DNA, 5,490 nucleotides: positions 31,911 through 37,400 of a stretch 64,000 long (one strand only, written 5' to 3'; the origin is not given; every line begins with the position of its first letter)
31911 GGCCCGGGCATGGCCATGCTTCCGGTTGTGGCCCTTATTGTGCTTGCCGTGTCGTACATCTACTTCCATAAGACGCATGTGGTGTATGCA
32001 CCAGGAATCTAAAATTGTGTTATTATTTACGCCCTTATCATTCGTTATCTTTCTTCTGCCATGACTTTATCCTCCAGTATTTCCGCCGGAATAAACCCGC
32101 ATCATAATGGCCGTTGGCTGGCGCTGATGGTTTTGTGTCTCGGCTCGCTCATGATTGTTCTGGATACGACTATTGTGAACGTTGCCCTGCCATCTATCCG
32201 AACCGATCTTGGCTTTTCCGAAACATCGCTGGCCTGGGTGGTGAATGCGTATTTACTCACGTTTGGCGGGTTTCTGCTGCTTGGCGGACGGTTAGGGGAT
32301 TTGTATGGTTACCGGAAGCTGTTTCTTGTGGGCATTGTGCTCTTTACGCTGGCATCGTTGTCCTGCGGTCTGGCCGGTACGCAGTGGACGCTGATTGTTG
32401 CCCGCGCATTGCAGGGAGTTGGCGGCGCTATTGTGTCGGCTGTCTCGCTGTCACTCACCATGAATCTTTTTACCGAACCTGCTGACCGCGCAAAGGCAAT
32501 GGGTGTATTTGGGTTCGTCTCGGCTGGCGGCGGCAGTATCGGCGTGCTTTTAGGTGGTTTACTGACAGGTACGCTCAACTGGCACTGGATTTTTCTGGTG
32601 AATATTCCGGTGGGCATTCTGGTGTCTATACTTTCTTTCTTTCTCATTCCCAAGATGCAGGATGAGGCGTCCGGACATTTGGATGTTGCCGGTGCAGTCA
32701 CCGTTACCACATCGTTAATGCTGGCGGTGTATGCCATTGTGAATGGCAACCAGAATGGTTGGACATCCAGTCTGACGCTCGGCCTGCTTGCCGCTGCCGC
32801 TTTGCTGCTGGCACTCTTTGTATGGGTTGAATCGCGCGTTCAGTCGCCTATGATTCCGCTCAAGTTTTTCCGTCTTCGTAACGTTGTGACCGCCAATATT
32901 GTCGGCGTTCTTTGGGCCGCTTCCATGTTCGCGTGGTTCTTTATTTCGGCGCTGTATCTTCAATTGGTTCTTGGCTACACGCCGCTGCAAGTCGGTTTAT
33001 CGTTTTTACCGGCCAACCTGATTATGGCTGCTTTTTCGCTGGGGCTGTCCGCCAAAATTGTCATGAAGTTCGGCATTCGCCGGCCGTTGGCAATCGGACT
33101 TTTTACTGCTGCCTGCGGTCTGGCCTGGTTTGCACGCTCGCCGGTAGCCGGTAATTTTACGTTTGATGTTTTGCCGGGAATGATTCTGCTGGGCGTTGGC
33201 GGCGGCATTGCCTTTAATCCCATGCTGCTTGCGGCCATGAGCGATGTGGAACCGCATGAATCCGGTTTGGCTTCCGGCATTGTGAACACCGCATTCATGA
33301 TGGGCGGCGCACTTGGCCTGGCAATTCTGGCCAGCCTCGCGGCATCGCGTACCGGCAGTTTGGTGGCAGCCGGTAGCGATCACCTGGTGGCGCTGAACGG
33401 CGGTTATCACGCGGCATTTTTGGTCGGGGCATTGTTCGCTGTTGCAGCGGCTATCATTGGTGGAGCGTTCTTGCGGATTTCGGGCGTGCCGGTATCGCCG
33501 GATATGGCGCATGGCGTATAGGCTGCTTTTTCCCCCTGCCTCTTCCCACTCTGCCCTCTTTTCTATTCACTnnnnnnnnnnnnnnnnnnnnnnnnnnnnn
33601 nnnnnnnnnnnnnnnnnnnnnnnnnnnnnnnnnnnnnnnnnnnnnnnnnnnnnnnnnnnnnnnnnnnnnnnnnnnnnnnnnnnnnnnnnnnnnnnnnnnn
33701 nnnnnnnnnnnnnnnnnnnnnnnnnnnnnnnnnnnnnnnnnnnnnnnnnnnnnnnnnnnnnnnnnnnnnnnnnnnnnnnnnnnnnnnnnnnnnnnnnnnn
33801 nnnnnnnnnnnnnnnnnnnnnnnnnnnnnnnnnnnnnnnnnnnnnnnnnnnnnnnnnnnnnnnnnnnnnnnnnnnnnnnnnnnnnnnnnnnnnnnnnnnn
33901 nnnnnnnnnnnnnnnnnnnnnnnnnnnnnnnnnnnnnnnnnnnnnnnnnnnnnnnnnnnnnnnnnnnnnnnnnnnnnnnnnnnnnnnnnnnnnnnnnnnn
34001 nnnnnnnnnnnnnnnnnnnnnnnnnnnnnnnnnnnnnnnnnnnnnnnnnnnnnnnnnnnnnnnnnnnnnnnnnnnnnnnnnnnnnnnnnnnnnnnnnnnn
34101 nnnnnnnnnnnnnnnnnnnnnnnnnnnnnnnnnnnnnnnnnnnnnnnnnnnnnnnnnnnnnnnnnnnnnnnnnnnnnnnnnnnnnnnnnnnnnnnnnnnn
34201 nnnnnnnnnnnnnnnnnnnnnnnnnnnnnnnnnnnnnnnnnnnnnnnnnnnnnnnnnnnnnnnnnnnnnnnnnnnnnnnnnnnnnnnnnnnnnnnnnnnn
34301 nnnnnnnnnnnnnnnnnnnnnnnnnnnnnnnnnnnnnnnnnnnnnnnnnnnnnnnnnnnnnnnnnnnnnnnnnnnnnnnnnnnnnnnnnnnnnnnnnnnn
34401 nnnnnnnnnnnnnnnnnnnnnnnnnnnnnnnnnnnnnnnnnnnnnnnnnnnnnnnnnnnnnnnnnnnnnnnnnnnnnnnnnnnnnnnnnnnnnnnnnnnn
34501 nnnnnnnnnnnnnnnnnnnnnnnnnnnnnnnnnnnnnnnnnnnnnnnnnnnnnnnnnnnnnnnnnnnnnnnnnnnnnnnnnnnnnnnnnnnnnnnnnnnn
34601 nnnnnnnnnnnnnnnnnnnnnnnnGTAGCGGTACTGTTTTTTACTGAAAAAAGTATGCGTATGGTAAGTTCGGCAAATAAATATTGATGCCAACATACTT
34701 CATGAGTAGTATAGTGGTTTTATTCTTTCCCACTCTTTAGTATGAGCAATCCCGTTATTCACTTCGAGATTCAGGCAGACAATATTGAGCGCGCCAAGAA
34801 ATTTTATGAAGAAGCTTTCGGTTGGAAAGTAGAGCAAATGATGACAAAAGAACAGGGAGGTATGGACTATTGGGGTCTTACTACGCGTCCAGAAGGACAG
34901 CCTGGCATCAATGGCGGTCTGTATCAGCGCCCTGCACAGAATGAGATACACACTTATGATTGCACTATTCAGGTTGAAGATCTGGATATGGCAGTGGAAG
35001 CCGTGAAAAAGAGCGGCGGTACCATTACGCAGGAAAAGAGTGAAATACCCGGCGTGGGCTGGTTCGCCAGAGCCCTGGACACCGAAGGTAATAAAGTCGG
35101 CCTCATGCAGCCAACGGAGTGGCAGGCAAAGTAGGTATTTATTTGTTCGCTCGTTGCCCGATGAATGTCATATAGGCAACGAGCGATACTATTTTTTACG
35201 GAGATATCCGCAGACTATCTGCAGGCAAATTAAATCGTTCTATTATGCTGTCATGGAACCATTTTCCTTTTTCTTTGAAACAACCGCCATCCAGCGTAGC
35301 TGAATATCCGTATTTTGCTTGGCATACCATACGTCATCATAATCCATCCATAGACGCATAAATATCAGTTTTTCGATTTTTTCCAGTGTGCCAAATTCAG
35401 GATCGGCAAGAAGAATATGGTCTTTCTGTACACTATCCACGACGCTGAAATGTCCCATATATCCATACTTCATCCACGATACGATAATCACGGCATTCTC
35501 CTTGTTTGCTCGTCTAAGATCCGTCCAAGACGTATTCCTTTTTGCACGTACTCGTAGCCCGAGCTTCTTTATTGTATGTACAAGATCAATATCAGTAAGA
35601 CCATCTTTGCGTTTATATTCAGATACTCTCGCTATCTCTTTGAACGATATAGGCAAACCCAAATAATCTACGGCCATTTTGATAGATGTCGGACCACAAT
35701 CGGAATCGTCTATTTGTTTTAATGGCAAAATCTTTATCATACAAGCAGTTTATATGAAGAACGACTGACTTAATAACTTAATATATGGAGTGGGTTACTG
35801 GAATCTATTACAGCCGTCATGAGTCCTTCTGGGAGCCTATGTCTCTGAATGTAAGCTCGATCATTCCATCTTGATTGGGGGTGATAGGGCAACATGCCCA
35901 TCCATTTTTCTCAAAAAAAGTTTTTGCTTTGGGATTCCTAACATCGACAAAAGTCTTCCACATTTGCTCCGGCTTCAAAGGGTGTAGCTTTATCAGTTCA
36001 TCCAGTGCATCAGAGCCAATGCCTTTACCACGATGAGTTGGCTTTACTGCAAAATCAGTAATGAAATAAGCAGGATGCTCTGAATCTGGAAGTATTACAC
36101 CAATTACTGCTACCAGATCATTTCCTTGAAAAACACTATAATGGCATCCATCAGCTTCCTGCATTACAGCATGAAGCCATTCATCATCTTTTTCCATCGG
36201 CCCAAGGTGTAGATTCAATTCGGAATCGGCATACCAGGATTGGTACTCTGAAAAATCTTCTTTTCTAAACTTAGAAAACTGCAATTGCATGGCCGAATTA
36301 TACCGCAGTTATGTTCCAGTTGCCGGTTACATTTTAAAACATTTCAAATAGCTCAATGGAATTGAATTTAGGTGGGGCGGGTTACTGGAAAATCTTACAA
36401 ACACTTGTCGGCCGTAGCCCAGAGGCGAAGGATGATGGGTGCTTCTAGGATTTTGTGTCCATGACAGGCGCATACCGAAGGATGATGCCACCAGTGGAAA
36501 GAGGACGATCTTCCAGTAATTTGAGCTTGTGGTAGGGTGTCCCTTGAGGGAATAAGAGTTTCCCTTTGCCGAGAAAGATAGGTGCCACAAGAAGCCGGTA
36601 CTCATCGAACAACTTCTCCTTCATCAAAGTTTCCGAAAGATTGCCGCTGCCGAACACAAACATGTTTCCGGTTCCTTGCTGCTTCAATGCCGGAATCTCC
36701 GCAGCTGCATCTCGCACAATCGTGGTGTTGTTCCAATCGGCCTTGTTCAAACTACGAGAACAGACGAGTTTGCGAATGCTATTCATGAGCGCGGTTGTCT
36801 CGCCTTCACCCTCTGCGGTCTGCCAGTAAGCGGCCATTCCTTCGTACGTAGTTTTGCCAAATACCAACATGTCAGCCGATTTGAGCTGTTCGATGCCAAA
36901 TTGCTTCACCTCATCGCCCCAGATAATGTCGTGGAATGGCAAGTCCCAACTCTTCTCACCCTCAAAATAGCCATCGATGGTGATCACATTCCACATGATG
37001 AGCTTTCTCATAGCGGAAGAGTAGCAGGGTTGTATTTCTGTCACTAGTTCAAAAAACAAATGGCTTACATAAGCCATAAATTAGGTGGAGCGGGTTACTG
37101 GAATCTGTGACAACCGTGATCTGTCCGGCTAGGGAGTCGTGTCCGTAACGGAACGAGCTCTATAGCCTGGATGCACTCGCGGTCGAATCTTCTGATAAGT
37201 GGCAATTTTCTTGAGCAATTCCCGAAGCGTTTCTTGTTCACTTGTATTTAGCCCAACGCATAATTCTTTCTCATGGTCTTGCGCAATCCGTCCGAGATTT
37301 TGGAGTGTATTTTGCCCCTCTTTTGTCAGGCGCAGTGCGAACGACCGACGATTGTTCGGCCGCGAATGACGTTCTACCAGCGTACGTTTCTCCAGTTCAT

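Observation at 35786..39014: Three degenerate copies of the tRNA-Gly 3-prime end delimit single-gene cassette-like units: signature of serial integration at the tRNA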

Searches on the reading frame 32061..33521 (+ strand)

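Call 7: search_protein_families(library=pfam, proteins=[window:32061-33521:+], max_evalue=0.01)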
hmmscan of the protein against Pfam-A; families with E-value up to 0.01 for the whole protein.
window:32061-33521:+ (486 aa): 1 family
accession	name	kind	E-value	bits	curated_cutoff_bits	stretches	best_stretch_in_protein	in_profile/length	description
PF07690.21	MFS_1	-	1.5e-52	179.1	33.4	1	25-419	1-346/347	Major Facilitator Superfamily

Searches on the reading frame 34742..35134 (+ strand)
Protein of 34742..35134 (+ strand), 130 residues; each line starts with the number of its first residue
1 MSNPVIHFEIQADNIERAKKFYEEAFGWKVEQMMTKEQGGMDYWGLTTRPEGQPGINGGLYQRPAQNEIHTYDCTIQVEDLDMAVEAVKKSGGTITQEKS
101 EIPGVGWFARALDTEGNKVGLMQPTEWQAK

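Call 7: search_protein_families(library=pfam, proteins=[window:34742-35134:+], max_evalue=0.01)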
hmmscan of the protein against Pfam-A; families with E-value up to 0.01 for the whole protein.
window:34742-35134:+ (130 aa): 4 families
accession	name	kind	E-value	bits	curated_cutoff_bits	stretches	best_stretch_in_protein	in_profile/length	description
PF00903.31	Glyoxalase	-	5.2e-10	40.2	20.6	1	7-119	4-119/121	Glyoxalase/Bleomycin resistance protein/Dioxygenase superfamily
PF22677.2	Ble-like_N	-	3.1e-08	33.7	24.5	1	6-35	3-31/41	Bleomycin resistance protein-like N-terminal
PF18029.7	Glyoxalase_6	-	1.4e-05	26.1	23.6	1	10-119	4-103/106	Glyoxalase-like domain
PF13669.12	Glyoxalase_4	-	0.00045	20.9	27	1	7-103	2-101/109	Glyoxalase/Bleomycin resistance protein/Dioxygenase superfamily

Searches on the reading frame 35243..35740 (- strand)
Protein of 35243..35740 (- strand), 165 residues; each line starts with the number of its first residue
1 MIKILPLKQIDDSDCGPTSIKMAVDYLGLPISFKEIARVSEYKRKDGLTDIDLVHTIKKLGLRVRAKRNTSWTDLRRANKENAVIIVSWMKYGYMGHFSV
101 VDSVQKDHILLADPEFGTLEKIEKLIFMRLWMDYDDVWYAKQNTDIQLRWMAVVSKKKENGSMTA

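Call 7: search_protein_families(library=pfam, proteins=[window:35243-35740:-], max_evalue=0.01)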
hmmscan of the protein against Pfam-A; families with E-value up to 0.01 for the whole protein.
window:35243-35740:- (165 aa): 3 families
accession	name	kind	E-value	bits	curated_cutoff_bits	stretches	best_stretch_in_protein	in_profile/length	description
PF03412.21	Peptidase_C39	-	7.6e-15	55.4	22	1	8-133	6-123/133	Peptidase C39 family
PF13529.12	Peptidase_C39_2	-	9.6e-08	33.1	24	1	7-114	6-142/143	Peptidase_C39 like family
PF11814.14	DUF3335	-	0.0095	15.9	25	0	10-45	162-197/206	Peptidase_C39 like family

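Call 69: search_protein_families(library=ncbifam, proteins=[window:35243-35740:-], max_evalue=0.001)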
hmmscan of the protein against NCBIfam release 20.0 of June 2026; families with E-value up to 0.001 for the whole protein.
window:35243-35740:- (165 aa): 3 families
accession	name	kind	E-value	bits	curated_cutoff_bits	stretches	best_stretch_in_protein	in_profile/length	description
TIGR01193.1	bacteriocin_ABC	subfamily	3.6e-09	35.7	523.85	1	9-133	1-123/708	peptide cleavage/export ABC transporter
TIGR03796.1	NHLM_micro_ABC1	equivalog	4.6e-07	28.4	853.3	1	8-118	6-107/710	NHLP family bacteriocin export ABC transporter peptidase/permease/ATPase subunit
NF045998.1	cleave_ABC_plasm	equivalog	2.7e-05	22.6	500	1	8-132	1-122/673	Mbov_0121 family peptidase domain-containing ABC transporter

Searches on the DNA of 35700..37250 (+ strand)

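Call 52: search_rna_families(source=window, start=35700, end=37250, threshold=evalue, max_evalue=10, show_alignments=4)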
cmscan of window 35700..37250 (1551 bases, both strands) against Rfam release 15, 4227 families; matches with E-value up to 10: 2.
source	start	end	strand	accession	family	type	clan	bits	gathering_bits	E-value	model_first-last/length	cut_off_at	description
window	36251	36414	-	RF04184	BTnc060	Gene; sRNA;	-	18.4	228.9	5.4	1-213/213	no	Bacteroides sRNA BTnc060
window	36167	36190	-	RF01304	sR5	Gene; snRNA; snoRNA; CD-box;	-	13.1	40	4.9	1-53/53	no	Small nucleolar RNA sR5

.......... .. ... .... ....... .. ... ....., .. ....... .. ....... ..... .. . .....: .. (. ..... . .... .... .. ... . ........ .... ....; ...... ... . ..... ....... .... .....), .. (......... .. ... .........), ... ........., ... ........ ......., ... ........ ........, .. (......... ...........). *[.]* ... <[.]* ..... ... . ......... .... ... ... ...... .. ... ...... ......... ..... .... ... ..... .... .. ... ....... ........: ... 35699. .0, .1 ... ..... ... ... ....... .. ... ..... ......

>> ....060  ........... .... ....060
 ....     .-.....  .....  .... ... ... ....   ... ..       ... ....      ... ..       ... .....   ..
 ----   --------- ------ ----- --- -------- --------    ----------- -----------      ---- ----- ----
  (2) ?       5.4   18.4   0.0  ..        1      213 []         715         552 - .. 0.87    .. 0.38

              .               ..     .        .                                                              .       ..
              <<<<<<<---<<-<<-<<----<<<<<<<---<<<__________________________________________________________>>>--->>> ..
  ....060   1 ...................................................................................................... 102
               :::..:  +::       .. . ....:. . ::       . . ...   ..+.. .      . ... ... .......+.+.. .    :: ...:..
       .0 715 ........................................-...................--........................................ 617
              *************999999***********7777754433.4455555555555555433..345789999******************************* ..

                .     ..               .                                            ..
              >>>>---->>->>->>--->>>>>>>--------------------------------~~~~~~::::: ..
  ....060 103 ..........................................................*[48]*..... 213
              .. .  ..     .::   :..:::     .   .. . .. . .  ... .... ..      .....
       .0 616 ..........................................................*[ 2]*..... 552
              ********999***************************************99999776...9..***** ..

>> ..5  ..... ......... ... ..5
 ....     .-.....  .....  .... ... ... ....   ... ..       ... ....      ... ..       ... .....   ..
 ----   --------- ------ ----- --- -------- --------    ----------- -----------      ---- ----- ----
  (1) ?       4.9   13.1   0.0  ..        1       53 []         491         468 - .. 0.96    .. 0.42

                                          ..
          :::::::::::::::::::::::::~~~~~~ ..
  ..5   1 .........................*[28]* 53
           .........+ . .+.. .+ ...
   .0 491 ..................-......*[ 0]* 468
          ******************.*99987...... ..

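Call 71: search_dna_similar(query=window:37040-37160:+, collection=phages, mode=distant, max_evalue=0.01, max_rows=5)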
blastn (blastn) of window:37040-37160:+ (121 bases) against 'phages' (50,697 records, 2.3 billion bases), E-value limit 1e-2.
No match.

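Call 72: search_dna_similar(query=window:37040-37160:+, collection=plasmids, mode=distant, max_evalue=0.01, max_rows=5)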
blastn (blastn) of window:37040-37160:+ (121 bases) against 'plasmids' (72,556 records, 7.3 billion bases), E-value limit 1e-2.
No match.

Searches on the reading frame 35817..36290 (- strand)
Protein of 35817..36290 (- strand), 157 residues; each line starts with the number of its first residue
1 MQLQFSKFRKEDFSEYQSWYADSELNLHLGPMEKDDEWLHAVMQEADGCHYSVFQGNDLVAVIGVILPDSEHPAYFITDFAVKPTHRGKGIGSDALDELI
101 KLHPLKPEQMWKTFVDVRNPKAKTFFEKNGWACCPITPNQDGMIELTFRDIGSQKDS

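Call 7: search_protein_families(library=pfam, proteins=[window:35817-36290:-], max_evalue=0.01)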
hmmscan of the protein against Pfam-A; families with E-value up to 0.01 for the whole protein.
window:35817-36290:- (157 aa): 4 families
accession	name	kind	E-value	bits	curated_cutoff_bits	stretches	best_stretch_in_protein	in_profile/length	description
PF00583.31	Acetyltransf_1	-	3.6e-12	47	20.7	1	29-131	15-116/116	Acetyltransferase (GNAT) family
PF13508.13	Acetyltransf_7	-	5.9e-09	36.6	27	1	49-131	4-82/84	Acetyltransferase (GNAT) domain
PF13302.13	Acetyltransf_3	-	8e-07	30.3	25.4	1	3-130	2-136/138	Acetyltransferase (GNAT) domain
PF13673.13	Acetyltransf_10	-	6.2e-06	26.7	23.6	1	39-140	22-116/128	Acetyltransferase (GNAT) domain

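Call 13: find_encoding_contigs(protein=window:35817-36290:-, flank=10000, max_places=10)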
Protein window:35817-36290:- (157 aa): 1 contig read that carries it; 1 place shown.
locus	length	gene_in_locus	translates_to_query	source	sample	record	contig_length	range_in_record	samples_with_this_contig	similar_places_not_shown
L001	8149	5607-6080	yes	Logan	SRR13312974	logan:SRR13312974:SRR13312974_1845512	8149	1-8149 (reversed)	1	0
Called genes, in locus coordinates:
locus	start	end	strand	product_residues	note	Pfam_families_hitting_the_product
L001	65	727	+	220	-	PF00702:Hydrolase, PF13419:HAD_2, PF13242:Hydrolase_like (weak)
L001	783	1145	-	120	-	PF11969:DcpS_C, PF01230:HIT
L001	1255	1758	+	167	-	-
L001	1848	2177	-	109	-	PF18910:DUF5665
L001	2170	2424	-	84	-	-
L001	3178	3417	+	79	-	PF01541:GIY-YIG, PF10544:T5orf172 (weak)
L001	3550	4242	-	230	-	-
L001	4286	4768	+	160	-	PF01047:MarR, PF12802:MarR_2, PF13463:HTH_27 (faint)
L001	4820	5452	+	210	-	PF01872:RibD_C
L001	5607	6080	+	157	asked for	PF13302:Acetyltransf_3 (weak), PF00583:Acetyltransf_1, PF13673:Acetyltransf_10 (weak), PF13508:Acetyltransf_7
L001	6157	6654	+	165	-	PF03412:Peptidase_C39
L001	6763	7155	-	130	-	PF00903:Glyoxalase, PF22677:Ble-like_N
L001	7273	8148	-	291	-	?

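Call 69: search_protein_families(library=ncbifam, proteins=[window:35817-36290:-], max_evalue=0.001)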
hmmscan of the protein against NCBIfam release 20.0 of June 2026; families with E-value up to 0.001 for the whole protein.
window:35817-36290:- (157 aa): 4 families
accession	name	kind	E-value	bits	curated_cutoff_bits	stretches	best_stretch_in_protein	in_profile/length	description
TIGR01575.1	rimI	equivalog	4.9e-06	26.7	86.4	1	46-132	29-113/132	ribosomal protein S18-alanine N-acetyltransferase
TIGR02406.1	ectoine_EctA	equivalog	8.4e-05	22.6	120.6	1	53-128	45-120/157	diaminobutyrate acetyltransferase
TIGR03827.1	GNAT_ablB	equivalog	0.0004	19.9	205.1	1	34-99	145-208/266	putative beta-lysine N-acetyltransferase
TIGR03448.1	mycothiol_MshD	equivalog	0.001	18.5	163.1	0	40-101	36-98/294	mycothiol synthase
